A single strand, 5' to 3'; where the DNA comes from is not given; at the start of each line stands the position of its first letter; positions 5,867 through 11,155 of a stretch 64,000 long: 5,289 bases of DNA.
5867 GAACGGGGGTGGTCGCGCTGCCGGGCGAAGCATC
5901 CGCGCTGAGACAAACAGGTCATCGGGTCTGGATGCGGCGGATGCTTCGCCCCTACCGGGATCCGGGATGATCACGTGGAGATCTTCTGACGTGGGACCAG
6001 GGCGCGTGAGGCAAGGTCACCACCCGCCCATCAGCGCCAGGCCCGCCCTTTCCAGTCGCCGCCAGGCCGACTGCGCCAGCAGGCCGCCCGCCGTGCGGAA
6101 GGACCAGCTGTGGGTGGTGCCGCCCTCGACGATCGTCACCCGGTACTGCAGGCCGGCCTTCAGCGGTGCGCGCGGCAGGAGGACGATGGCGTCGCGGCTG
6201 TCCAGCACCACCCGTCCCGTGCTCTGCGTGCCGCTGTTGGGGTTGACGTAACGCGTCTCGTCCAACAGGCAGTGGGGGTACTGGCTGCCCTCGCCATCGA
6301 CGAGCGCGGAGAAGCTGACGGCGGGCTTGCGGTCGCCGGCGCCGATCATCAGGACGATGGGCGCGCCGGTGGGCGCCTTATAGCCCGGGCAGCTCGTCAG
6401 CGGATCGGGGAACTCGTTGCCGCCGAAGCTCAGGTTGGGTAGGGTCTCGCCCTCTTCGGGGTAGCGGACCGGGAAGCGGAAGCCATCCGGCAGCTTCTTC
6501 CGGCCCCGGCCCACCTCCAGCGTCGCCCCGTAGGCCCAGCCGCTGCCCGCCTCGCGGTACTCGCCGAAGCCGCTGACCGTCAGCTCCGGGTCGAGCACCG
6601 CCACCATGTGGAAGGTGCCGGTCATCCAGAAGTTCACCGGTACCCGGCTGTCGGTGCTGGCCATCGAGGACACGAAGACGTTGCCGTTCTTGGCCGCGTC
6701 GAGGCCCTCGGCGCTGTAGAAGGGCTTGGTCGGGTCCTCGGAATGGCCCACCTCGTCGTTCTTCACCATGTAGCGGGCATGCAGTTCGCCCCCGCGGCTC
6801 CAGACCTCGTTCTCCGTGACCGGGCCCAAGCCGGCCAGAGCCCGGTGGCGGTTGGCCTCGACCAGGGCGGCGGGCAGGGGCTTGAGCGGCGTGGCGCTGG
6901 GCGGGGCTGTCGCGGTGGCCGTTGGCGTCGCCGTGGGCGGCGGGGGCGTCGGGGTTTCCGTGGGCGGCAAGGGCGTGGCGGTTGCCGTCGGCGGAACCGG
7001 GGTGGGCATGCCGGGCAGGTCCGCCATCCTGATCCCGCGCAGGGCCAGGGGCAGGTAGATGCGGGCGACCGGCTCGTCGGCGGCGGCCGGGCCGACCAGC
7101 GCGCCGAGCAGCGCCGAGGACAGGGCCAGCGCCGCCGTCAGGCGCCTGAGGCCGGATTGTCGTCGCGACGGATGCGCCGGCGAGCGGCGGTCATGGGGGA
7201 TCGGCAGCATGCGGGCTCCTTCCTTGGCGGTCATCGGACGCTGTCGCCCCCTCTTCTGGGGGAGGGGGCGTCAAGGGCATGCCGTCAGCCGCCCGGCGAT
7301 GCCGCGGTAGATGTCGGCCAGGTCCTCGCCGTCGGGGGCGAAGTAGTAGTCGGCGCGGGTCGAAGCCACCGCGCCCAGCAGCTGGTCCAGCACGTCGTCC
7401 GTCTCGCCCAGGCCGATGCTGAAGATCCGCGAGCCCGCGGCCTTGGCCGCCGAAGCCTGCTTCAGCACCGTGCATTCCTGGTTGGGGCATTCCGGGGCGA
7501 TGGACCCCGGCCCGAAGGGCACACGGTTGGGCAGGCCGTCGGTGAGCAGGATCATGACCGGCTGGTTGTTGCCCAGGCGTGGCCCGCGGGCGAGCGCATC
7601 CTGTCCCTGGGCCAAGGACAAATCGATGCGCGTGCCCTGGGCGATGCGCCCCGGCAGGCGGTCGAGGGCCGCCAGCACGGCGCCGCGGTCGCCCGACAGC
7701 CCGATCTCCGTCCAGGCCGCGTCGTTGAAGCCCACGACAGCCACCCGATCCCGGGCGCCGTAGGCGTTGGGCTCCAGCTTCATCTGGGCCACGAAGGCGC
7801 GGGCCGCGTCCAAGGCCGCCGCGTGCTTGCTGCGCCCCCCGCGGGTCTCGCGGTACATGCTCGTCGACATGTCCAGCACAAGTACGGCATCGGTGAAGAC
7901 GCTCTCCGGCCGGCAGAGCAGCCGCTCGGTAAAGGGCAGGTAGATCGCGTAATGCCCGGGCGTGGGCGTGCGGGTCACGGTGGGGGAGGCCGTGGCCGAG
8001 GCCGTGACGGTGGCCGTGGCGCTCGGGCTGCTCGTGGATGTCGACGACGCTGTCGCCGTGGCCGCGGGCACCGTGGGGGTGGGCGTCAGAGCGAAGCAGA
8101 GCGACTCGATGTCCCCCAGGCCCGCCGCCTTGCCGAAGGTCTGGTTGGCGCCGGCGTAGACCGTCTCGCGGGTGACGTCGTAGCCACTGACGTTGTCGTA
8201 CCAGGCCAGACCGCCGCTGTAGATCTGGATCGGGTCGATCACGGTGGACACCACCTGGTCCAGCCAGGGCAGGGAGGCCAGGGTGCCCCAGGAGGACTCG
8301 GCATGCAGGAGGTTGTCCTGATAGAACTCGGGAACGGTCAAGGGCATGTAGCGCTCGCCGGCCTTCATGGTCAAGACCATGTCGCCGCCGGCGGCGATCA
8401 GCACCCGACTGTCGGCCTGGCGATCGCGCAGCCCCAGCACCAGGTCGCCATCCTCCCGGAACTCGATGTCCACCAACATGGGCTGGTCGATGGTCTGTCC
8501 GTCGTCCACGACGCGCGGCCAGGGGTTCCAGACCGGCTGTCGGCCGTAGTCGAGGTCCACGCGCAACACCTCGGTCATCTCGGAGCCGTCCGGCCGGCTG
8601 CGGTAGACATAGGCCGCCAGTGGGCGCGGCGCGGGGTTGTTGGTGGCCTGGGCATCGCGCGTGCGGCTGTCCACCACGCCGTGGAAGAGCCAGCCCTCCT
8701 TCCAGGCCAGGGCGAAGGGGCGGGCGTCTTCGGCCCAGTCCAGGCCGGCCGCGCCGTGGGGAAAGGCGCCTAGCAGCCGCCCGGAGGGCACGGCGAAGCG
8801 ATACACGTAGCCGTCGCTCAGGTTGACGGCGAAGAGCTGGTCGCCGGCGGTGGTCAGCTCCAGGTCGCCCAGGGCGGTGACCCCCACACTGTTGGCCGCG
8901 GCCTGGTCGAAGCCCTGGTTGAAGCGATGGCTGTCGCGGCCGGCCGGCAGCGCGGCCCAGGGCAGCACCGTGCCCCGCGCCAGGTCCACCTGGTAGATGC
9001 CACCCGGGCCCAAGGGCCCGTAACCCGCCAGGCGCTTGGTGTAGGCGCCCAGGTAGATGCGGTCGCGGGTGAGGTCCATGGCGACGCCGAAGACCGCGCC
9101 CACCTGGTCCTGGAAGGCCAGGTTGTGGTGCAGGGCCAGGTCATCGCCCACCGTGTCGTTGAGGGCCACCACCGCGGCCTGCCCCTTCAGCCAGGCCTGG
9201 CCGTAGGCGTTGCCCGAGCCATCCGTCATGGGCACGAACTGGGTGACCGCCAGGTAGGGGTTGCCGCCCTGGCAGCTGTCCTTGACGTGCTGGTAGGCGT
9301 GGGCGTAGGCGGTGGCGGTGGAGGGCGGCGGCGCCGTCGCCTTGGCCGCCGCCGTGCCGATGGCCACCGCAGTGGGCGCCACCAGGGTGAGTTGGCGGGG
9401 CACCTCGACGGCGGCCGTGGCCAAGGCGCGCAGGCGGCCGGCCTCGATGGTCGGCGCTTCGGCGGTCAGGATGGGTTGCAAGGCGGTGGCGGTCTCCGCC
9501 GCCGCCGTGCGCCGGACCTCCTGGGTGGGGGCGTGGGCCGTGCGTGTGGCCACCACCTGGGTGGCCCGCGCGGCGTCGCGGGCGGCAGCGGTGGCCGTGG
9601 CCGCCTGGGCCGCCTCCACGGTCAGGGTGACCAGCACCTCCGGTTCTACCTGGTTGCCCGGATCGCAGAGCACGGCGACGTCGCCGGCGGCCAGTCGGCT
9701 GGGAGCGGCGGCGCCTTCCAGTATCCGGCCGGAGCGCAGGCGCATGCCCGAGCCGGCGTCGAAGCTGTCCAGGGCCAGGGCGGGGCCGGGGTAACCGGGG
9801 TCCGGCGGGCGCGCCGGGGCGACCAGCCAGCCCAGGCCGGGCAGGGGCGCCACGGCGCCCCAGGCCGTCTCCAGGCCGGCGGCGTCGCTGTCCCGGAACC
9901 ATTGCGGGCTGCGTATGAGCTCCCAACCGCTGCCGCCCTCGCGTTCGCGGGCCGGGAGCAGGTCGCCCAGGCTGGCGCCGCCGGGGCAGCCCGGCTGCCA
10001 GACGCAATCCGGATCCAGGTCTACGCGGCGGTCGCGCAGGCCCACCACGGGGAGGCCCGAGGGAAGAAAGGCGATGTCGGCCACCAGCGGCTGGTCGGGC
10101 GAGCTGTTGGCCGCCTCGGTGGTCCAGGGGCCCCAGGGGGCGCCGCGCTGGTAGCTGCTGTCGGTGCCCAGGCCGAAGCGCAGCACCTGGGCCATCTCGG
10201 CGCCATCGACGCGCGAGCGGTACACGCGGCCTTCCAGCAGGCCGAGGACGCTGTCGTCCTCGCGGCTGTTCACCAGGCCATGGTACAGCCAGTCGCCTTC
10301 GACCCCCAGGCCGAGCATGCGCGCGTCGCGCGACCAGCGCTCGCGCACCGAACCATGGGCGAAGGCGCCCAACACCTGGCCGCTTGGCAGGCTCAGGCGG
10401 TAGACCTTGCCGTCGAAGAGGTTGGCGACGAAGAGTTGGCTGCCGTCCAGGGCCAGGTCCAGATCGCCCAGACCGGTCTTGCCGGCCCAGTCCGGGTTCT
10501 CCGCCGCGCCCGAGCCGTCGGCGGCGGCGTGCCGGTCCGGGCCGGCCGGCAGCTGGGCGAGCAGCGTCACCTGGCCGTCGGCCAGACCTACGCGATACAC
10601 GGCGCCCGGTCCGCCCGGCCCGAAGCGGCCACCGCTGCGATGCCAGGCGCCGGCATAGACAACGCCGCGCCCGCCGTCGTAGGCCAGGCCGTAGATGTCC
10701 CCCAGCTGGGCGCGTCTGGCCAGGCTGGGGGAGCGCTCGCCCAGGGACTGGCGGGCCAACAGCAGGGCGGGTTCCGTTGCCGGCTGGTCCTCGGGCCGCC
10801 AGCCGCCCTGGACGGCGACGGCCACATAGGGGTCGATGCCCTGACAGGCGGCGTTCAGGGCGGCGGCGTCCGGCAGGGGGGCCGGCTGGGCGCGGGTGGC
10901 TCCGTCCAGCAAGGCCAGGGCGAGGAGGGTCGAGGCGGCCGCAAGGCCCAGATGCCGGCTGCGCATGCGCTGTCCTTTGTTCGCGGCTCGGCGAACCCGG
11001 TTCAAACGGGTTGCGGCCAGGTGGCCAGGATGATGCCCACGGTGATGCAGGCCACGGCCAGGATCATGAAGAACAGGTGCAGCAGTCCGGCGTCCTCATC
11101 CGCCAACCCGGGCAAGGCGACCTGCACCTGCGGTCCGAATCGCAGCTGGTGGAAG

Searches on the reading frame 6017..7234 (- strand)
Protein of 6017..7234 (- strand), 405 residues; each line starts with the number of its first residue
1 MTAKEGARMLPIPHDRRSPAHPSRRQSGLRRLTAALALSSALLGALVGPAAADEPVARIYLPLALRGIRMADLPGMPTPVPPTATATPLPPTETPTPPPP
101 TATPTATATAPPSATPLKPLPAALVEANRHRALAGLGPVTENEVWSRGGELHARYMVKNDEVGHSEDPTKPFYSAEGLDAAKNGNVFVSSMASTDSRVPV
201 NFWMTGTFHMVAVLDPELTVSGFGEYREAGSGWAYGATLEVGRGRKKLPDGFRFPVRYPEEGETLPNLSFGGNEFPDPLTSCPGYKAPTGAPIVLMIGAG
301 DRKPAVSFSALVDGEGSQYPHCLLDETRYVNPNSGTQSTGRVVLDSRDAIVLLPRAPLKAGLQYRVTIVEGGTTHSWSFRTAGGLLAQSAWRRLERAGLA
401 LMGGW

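Call 54: search_protein_families(library=pfam, proteins=[window:6017-7234:-], max_evalue=0.001)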
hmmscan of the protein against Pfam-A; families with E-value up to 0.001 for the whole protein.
window:6017-7234:- (405 aa): 1 family
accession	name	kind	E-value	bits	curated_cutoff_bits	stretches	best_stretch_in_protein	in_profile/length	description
PF00188.32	CAP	-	0.00063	21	21.1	0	128-227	5-104/117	Cysteine-rich secretory protein family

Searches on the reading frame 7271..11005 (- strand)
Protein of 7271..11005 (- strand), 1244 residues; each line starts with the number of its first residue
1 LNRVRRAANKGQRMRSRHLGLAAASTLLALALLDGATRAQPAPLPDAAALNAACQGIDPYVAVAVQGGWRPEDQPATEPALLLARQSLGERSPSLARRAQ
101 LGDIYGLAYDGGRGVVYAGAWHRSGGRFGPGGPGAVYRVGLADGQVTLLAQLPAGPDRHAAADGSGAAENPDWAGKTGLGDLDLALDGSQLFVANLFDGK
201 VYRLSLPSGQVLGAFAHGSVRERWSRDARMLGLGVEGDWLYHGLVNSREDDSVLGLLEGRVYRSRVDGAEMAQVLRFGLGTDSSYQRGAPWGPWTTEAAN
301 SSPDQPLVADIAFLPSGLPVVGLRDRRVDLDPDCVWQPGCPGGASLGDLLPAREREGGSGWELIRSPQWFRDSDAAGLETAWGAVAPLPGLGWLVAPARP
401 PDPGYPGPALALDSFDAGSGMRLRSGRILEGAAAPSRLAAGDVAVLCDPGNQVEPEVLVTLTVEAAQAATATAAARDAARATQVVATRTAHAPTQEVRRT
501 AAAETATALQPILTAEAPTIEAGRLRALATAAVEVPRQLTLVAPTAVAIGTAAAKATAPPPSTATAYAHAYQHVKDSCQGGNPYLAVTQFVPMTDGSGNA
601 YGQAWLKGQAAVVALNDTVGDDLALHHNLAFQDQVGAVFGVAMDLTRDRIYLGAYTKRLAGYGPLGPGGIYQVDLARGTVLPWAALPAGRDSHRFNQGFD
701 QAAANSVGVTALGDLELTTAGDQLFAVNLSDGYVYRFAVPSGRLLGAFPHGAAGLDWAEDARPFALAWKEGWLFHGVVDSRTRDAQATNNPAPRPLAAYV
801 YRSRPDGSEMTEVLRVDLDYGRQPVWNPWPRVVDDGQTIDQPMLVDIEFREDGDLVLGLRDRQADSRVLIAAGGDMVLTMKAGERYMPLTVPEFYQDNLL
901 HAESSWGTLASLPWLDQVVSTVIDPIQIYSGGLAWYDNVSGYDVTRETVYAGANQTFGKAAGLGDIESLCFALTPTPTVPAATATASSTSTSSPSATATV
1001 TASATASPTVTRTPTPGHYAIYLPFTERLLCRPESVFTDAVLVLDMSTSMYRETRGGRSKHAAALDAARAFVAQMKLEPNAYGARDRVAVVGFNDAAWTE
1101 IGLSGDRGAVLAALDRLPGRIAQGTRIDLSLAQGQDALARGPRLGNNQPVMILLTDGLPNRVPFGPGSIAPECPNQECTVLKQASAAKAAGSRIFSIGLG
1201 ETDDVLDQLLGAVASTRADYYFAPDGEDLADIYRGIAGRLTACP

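Call 9: search_protein_families(library=pfam, proteins=[window:7271-11005:-], max_evalue=0.001)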
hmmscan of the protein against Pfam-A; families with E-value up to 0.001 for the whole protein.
window:7271-11005:- (1244 aa): 2 families
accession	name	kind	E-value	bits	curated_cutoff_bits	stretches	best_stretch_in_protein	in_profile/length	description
PF13519.12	VWA_2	-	2.8e-16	60.5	27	1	1041-1157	2-106/107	von Willebrand factor type A domain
PF00092.34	VWA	-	8.1e-12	46.1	23.8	1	1039-1233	1-172/174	von Willebrand factor type A domain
